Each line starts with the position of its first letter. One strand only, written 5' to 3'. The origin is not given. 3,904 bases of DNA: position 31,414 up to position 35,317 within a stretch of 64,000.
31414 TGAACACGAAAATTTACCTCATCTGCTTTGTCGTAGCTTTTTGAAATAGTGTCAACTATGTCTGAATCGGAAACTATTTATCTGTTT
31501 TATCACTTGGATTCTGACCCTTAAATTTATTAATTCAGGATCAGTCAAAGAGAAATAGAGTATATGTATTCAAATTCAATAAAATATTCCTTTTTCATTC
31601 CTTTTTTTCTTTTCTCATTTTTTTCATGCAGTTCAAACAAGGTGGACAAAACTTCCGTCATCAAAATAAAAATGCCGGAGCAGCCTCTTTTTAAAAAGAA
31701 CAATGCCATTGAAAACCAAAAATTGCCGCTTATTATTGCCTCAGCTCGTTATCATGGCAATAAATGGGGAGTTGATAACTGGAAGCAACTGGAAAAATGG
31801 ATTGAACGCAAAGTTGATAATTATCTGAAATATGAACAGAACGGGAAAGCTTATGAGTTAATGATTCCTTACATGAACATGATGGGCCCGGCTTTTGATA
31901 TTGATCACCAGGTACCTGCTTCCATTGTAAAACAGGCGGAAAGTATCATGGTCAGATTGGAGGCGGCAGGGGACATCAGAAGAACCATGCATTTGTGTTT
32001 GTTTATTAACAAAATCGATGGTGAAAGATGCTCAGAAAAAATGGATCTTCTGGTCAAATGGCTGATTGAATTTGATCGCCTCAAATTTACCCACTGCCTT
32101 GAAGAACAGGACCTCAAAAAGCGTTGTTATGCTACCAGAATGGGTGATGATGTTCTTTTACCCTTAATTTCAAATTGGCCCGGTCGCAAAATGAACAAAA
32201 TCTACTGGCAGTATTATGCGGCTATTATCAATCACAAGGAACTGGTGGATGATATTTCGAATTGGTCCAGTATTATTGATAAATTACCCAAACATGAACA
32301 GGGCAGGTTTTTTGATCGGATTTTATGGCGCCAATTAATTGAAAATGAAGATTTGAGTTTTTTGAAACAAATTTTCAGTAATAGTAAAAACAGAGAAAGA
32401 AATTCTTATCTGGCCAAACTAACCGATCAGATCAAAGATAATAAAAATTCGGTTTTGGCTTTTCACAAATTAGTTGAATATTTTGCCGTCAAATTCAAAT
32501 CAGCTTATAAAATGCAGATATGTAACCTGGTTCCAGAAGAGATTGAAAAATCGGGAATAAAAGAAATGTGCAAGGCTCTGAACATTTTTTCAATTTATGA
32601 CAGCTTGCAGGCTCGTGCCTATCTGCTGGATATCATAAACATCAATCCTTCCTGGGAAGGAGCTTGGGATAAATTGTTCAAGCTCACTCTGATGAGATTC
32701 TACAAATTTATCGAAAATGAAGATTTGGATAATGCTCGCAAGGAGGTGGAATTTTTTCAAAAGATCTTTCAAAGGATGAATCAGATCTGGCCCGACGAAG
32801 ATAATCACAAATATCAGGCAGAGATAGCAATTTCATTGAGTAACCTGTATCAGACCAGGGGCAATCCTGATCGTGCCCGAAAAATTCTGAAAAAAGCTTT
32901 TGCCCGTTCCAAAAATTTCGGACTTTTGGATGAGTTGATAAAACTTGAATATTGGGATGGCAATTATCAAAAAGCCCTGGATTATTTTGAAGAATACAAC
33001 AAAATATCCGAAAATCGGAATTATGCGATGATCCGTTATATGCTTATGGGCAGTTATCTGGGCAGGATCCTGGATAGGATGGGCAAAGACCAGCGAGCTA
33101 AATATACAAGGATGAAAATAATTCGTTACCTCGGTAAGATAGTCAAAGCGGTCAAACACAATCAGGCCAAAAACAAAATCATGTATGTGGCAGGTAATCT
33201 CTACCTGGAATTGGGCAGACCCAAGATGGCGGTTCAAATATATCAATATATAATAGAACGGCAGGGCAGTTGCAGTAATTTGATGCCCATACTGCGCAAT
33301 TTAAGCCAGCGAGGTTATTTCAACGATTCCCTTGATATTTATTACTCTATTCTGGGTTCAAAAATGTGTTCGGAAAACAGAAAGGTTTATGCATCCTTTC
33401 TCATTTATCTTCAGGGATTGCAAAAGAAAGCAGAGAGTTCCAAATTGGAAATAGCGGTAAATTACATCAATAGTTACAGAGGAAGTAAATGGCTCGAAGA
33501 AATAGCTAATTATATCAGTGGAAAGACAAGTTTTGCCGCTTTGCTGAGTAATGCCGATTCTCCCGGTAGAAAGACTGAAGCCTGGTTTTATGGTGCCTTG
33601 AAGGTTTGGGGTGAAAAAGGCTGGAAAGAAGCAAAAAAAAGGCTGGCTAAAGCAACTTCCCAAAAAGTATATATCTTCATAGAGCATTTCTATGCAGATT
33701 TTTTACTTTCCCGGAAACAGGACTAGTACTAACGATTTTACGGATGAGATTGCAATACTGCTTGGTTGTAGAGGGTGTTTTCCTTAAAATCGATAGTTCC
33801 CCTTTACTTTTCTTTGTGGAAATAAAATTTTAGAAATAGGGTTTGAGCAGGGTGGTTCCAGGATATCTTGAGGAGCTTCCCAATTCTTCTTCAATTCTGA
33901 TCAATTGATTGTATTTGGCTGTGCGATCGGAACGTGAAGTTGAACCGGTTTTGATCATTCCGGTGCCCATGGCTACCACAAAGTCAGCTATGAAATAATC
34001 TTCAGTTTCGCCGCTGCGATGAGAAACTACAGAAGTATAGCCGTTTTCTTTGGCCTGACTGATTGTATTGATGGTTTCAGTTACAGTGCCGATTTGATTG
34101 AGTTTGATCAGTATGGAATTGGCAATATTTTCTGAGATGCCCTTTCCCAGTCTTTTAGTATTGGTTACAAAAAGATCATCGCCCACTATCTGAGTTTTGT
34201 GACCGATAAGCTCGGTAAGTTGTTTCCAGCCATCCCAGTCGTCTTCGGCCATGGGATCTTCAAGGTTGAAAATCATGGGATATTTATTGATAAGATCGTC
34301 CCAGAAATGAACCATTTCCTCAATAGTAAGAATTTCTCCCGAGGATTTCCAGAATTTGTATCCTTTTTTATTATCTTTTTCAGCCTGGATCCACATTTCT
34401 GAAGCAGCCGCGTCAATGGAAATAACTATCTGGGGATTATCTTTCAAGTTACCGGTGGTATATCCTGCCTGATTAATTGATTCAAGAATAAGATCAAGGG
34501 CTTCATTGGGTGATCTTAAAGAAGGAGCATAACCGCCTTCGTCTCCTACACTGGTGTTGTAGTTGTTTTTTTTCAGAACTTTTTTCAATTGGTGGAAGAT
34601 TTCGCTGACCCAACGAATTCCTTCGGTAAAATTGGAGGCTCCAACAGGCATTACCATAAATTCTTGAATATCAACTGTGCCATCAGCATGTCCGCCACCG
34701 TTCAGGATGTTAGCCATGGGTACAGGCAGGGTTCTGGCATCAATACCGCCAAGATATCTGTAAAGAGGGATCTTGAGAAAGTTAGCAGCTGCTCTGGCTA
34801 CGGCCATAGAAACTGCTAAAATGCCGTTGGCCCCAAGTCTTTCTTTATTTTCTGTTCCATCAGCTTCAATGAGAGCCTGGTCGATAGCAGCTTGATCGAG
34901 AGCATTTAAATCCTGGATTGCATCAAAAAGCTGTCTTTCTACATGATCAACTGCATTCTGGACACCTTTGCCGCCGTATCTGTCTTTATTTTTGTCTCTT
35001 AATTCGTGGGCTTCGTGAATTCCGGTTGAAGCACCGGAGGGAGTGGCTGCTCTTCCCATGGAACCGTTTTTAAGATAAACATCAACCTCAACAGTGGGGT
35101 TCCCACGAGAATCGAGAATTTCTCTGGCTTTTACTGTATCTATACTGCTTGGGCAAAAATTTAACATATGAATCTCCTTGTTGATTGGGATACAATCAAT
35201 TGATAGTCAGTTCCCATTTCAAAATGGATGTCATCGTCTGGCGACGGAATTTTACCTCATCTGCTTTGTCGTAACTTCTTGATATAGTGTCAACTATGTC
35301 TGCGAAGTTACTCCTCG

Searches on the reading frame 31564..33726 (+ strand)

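Call 12: search_protein_families(library=pfam, proteins=[window:31564-33726:+], max_evalue=0.0001)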
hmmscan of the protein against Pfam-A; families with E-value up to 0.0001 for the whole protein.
window:31564-33726:+ (720 aa): 6 families
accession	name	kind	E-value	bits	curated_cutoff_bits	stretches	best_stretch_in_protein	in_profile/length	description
PF13424.12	TPR_12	-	9e-08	32.6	30.1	0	400-450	28-76/77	Tetratricopeptide repeat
PF13428.12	TPR_14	-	5.9e-07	30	23.5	0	422-450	4-32/44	Tetratricopeptide repeat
PF07719.23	TPR_2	-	2.4e-06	27.7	27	0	420-450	2-32/34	Tetratricopeptide repeat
PF13181.12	TPR_8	-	8.5e-06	26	25.7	0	539-561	3-25/34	Tetratricopeptide repeat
PF13374.12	TPR_10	-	2.1e-05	24.8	27.5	0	422-450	5-33/42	Tetratricopeptide repeat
PF14559.12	TPR_19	-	2.7e-05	24.8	25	0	384-446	3-52/68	Tetratricopeptide repeat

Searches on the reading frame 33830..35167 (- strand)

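Call 12: search_protein_families(library=pfam, proteins=[window:33830-35167:-], max_evalue=0.0001)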
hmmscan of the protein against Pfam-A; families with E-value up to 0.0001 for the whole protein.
window:33830-35167:- (445 aa): 2 families
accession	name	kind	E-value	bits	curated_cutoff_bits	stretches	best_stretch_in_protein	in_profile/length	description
PF00113.28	Enolase_C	-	1.7e-118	395.7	21.5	1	146-442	3-294/296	Enolase, C-terminal TIM barrel domain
PF03952.21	Enolase_N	-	2.9e-58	196.2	35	1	9-139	1-131/131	Enolase, N-terminal domain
